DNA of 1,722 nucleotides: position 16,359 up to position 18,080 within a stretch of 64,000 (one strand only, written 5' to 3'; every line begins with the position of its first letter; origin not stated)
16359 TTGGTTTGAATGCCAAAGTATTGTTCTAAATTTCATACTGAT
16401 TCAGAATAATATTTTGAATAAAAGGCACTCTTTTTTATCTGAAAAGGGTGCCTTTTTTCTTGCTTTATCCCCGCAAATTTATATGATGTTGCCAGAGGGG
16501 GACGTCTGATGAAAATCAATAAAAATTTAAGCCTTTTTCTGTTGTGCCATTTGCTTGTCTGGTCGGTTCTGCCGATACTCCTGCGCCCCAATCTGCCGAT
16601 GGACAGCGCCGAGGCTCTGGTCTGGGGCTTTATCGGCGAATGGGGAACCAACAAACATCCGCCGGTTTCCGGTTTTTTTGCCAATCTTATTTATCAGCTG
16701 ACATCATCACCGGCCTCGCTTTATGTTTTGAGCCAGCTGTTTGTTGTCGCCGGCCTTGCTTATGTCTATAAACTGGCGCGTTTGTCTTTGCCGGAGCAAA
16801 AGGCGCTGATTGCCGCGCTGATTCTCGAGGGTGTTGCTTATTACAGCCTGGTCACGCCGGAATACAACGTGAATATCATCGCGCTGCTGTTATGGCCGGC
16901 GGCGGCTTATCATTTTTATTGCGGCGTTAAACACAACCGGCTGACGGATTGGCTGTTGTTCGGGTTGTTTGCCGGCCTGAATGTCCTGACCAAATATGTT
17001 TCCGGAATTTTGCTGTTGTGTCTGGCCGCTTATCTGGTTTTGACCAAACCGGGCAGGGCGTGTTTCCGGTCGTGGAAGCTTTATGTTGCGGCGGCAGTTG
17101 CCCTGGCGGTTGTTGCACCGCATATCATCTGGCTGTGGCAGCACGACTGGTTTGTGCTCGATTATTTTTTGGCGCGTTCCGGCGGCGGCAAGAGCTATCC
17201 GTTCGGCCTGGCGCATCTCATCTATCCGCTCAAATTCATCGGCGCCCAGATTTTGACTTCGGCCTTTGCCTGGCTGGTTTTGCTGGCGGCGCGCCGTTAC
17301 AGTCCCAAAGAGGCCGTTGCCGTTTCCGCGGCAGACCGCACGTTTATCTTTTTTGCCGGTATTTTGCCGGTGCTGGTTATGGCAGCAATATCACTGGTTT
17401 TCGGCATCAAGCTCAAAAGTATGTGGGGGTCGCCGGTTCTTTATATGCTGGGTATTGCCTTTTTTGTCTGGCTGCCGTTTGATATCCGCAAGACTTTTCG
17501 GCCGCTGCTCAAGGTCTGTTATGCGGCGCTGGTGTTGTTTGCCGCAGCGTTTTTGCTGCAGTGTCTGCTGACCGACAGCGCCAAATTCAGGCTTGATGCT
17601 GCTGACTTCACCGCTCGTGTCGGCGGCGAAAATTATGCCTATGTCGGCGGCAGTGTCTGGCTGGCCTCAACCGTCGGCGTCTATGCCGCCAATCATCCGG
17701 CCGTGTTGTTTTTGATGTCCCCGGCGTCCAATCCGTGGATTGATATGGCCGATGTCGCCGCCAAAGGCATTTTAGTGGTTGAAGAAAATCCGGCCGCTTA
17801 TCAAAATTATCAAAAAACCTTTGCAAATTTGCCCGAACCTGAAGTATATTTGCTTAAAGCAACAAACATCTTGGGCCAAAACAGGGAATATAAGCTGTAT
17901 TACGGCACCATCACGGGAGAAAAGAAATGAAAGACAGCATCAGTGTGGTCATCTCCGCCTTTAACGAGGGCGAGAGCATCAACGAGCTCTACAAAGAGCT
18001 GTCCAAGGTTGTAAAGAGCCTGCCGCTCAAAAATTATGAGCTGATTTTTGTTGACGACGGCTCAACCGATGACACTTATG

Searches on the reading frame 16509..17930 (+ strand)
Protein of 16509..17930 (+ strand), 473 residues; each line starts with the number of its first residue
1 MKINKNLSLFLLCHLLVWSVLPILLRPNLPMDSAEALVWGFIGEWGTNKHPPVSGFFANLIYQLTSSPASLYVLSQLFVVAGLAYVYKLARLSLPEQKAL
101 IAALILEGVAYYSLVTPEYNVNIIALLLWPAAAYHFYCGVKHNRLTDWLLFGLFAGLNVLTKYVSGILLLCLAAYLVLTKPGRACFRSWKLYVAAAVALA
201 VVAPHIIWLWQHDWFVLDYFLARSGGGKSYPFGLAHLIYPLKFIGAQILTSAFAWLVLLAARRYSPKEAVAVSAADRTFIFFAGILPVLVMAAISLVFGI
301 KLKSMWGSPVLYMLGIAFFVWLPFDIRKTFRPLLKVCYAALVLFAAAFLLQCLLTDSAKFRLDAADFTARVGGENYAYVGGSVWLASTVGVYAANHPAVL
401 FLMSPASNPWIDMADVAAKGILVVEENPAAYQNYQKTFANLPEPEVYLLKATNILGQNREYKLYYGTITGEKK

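Call 54: find_encoding_contigs(protein=window:16509-17930:+, flank=10000, max_places=1)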
Protein window:16509-17930:+ (473 aa): 9 contigs read that carry it; 1 place shown.
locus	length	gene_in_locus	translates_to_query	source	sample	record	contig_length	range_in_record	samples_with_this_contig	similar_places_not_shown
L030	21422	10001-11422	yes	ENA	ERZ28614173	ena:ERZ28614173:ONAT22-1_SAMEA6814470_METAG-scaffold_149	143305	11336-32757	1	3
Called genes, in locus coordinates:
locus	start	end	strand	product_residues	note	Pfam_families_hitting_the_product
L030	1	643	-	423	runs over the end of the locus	-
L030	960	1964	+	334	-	PF01118:Semialdhyde_dh (weak), PF02774:Semialdhyde_dhC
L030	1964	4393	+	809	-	PF00924:MS_channel_2nd, PF21082:MS_channel_3rd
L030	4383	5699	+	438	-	PF08245:Mur_ligase_M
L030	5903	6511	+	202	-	PF02661:Fic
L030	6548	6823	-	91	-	PF07661:MORN_2 (weak)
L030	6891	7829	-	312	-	-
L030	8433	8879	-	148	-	PF00692:dUTPase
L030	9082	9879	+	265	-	-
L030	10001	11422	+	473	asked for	PF13231:PMT_2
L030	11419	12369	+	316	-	PF00535:Glycos_transf_2, PF10111:Glyco_tranf_2_2, PF13641:Glyco_tranf_2_3 (weak)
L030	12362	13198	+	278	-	PF04794:YdjC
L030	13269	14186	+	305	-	PF00248:Aldo_ket_red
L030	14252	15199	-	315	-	PF02606:LpxK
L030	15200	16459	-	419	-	PF04413:Glycos_transf_N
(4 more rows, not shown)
